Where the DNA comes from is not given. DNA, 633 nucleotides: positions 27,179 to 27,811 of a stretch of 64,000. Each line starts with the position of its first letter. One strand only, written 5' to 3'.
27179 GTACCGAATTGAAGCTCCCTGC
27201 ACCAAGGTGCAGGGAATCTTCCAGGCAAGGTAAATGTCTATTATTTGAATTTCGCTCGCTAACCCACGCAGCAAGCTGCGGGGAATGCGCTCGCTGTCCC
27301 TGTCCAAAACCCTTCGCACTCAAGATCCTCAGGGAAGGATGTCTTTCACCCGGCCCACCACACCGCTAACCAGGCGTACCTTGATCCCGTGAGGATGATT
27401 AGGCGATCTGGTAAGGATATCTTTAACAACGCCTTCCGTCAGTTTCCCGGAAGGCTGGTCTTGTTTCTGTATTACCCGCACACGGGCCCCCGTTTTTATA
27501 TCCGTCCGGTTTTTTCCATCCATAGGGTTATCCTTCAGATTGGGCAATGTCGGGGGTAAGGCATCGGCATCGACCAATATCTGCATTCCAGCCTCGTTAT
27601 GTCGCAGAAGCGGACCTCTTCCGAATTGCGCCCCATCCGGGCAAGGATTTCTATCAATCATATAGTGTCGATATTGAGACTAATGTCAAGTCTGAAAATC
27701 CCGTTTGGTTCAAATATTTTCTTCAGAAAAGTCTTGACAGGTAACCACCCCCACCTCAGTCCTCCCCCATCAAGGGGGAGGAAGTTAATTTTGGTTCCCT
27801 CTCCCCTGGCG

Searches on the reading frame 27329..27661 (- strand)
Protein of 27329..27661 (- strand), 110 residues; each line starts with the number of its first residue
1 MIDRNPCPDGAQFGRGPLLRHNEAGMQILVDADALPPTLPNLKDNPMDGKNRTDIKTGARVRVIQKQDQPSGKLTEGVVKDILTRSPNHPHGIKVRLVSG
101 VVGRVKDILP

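Call 13: search_protein_families(library=pfam, proteins=[window:27329-27661:-])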
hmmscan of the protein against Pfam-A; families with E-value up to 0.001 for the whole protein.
window:27329-27661:- (110 aa): 1 family
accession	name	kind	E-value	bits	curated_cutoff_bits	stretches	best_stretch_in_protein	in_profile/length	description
PF09962.14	DUF2196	-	1.2e-28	99.2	25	1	48-108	1-61/61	Uncharacterized conserved protein (DUF2196)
